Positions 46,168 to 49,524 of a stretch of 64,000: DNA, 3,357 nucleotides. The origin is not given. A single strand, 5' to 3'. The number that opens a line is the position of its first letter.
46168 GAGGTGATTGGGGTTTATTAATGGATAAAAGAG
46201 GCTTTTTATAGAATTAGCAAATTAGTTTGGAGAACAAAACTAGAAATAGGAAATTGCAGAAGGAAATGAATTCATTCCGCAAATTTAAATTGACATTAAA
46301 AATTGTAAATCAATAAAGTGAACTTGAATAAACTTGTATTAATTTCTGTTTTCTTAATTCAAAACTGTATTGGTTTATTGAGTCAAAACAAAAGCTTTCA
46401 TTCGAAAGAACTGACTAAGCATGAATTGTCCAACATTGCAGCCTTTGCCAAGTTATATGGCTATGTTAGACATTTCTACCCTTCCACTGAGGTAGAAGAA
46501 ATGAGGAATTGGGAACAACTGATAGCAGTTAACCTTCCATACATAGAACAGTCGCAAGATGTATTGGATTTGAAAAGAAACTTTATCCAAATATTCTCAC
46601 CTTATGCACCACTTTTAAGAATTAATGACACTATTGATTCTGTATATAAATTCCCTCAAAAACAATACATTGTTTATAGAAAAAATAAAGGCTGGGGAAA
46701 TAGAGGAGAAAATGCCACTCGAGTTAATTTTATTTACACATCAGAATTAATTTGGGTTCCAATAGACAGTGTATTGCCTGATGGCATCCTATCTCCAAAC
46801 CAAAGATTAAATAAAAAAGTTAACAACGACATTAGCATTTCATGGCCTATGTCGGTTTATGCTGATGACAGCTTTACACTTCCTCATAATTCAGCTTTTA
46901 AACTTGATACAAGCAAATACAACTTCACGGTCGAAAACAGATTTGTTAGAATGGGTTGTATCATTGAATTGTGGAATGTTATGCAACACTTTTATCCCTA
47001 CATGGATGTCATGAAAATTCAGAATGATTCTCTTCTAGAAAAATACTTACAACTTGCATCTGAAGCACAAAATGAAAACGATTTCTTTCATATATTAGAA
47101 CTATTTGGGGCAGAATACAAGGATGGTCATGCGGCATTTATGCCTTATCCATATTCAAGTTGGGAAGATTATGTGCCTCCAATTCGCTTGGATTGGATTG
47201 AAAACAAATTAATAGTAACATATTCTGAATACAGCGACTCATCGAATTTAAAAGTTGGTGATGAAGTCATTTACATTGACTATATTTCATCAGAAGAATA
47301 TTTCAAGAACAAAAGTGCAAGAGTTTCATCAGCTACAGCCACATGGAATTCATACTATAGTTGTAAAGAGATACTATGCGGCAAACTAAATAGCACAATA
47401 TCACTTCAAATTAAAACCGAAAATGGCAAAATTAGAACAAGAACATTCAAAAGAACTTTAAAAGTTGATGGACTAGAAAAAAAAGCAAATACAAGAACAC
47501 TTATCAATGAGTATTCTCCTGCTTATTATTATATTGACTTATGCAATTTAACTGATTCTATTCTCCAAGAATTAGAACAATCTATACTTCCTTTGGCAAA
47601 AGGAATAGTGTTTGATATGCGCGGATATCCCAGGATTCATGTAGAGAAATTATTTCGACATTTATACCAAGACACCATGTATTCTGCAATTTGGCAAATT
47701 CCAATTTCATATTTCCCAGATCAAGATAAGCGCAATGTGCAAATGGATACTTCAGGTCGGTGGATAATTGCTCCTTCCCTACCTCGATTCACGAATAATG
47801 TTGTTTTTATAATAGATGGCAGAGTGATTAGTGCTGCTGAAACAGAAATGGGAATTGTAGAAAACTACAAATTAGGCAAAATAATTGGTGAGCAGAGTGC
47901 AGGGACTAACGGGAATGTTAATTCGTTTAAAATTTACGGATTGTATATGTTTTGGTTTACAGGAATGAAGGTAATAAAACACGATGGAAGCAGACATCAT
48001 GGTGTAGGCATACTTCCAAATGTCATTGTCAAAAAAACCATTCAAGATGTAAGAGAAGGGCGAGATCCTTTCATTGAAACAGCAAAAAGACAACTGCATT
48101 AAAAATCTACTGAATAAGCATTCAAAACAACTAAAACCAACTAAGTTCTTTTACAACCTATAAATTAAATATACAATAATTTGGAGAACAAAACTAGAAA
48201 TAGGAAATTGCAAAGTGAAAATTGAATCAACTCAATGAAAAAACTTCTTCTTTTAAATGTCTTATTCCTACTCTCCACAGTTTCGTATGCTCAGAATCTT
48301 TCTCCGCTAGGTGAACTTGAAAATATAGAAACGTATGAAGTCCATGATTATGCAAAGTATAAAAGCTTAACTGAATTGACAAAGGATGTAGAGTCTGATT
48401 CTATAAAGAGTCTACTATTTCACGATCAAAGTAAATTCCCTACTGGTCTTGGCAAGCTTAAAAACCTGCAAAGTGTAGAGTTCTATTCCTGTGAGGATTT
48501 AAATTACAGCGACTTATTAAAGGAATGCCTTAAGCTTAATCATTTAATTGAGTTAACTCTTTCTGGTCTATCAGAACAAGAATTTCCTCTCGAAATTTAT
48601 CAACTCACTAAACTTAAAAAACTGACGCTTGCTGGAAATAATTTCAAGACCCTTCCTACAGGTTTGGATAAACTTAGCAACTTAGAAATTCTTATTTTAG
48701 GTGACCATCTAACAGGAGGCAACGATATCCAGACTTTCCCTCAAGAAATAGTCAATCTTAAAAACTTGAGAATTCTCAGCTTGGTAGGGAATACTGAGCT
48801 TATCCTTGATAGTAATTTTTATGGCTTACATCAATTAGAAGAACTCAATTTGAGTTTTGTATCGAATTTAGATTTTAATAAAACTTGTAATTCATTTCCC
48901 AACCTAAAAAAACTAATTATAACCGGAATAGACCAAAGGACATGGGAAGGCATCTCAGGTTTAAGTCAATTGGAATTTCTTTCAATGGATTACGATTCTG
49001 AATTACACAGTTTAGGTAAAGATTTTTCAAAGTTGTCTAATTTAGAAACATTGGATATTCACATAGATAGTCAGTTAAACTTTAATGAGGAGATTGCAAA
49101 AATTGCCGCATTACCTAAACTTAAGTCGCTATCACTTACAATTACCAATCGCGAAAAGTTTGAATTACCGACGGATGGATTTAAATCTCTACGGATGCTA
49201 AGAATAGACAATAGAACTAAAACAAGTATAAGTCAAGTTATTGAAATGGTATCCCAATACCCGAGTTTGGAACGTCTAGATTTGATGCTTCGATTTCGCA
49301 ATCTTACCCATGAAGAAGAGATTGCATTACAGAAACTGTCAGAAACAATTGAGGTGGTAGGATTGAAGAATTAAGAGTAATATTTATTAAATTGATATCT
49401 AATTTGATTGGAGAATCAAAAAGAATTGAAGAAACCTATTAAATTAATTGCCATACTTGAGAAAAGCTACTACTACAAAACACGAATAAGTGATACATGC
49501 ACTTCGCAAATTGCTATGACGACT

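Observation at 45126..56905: A ~38-bp conserved motif recurs upstream of at least 9 co-oriented, unrelated island genes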

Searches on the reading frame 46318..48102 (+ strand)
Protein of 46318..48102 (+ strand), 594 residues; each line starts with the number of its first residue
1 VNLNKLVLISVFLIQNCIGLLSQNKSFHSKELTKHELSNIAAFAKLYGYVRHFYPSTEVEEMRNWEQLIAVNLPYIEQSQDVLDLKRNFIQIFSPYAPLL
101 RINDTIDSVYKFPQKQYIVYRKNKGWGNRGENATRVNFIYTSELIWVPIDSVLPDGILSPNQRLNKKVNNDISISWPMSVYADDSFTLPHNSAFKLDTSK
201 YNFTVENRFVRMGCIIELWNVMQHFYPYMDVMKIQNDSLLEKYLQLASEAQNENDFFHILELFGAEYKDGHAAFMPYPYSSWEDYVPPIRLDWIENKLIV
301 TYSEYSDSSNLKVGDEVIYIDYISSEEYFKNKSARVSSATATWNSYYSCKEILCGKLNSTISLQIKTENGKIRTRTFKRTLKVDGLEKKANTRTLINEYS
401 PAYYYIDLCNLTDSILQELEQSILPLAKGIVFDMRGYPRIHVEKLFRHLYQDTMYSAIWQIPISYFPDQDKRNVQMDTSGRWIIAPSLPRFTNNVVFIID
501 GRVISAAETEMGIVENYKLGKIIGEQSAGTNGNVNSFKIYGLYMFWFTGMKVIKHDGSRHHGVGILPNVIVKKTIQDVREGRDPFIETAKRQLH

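Call 11: search_protein_families(library=pfam, proteins=[window:46318-48102:+], max_evalue=0.01)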
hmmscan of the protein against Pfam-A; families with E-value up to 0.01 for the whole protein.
window:46318-48102:+ (594 aa): 2 families
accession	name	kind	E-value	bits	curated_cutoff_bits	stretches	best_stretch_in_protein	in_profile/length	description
PF03572.23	Peptidase_S41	-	1.5e-08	34.8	24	1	488-571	82-165/165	Peptidase family S41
PF14684.11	Tricorn_C1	-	4.5e-05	23.7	24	1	217-261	11-55/59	Tricorn protease C1 domain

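Call 16: find_related_loci(query=window:46318-48102:+, collection=genome_contigs, flank=10000)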
Query window:46318-48102:+ (594 aa) in genome_contigs; peptide patterns used: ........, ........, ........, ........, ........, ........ (x = any residue, [..] = any of these).
61 stretches matched a pattern; 14 encode a relative of the query (tblastn E <= 1e-3); 14 distinct loci.
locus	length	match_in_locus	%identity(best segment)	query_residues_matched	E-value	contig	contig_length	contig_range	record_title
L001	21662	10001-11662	35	25-589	2e-98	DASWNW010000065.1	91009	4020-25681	MAG TPA_asm: Thermoanaerobaculia bacterium isolate SMAG_U3424 k141_245438, whole genome shotgun sequence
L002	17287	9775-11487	32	13-589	2e-92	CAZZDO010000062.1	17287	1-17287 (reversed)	MAG TPA_asm: uncultured Armatimonadia bacterium isolate SRP098346_co1_170 genome assembly, contig: NODE_3375_length_1728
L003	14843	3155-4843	35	13-583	1e-91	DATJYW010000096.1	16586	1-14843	MAG TPA_asm: Candidatus Acidiferrales bacterium isolate SMAG_U15162 k141_5178772, whole genome shotgun sequence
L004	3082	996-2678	31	30-589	4e-88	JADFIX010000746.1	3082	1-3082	MAG: Planctomycetota bacterium isolate B3T1B8 B3T1B8_NODE73706, whole genome shotgun sequence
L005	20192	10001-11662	32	30-589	2e-84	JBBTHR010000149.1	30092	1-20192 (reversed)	MAG: Candidatus Eisenbacteria bacterium isolate H41-bin194_1 H41_bin194_1_000000000149, whole genome shotgun sequence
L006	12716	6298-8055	31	1-587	1e-82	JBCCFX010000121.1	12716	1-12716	MAG: Planctomycetota bacterium isolate P01_B01_bin.3 k141_2365345_length_12716_cov_12.0000, whole genome shotgun sequenc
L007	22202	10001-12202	32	37-594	2e-77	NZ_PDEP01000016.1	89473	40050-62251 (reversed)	Longimonas halophila strain KCTC 42399 Longimonas_halophila_contig_00016, whole genome shotgun sequence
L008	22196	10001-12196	32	37-589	4e-74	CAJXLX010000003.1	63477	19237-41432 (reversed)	MAG TPA_asm: uncultured Rhodothermaceae bacterium isolate SRR4030052_bin.23_MetaBAT_v2.12.1_MAG genome assembly, contig:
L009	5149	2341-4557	32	5-589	2e-62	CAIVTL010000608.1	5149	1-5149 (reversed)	candidate division WOR-3 bacterium isolate AlinenSedimentsD0_bin-1181 genome assembly, contig: bin-1181:608/755, whole g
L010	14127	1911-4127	30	19-589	5e-60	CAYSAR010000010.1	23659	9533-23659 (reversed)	MAG TPA_asm: uncultured Gemmatimonadaceae bacterium isolate binchicken_co350_42 genome assembly, contig: NODE_2767_lengt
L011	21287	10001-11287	32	158-589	8e-53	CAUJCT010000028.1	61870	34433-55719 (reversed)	MAG: Bacteroidota bacterium isolate KLAP35 genome assembly, contig: KLAP35_235744, whole genome shotgun sequence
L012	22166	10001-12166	30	37-589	8e-50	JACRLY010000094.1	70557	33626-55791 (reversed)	MAG: Ignavibacteriae bacterium isolate NC_groundwater_1893_Pr3_B-0.1um_34_8 SR2-18-B1_coassembly_253501, whole genome sh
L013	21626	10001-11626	25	32-589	2e-36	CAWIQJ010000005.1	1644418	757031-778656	MAG: uncultured proteobacterium isolate MFD01633.bin.2.161 genome assembly, contig: contig_9109, whole genome shotgun se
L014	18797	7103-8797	32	29-589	2e-85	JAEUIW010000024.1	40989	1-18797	MAG: Phycisphaerae bacterium isolate new MAG-53 NODE_24_length_40989_cov_8.598944, whole genome shotgun sequence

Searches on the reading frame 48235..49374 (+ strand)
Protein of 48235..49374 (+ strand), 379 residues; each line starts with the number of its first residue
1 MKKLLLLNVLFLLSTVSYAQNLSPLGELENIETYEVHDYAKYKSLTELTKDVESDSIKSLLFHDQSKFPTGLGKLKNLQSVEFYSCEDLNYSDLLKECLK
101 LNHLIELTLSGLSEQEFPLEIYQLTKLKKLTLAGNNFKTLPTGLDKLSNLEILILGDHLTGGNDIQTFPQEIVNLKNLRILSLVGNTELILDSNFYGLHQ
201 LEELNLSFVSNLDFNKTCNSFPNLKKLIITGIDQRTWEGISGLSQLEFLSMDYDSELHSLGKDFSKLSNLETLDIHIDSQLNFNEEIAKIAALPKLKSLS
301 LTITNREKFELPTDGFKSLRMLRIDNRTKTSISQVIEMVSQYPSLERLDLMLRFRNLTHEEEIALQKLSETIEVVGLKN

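Call 11: search_protein_families(library=pfam, proteins=[window:48235-49374:+], max_evalue=0.01)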
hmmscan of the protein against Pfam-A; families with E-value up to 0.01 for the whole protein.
window:48235-49374:+ (379 aa): 6 families
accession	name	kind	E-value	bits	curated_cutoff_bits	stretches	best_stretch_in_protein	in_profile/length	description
PF23598.1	LRR_14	-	1e-19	71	40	1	95-369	40-314/353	Leucine-rich repeat region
PF12799.13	LRR_4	-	1.2e-11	44.9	27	1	125-156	1-32/44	Leucine Rich repeats (2 copies)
PF13855.12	LRR_8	-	4.2e-06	26.8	27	0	163-207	11-57/61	Leucine rich repeat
PF25019.1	LRR_R13L1-DRL21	-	1.4e-05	25.4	27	0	102-155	69-124/127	R13L1/DRL21 LRRs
PF23952.1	LRR_EndoS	-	0.0018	18.9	27.9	0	164-275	20-113/116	Endo-beta-N-acetylglucosaminidase EndoS LRR domain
PF23211.1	LRR_LRWD1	-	0.0018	18.5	28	0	104-222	18-130/190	Leucine-rich repeat and WD repeat-containing protein 1, LRR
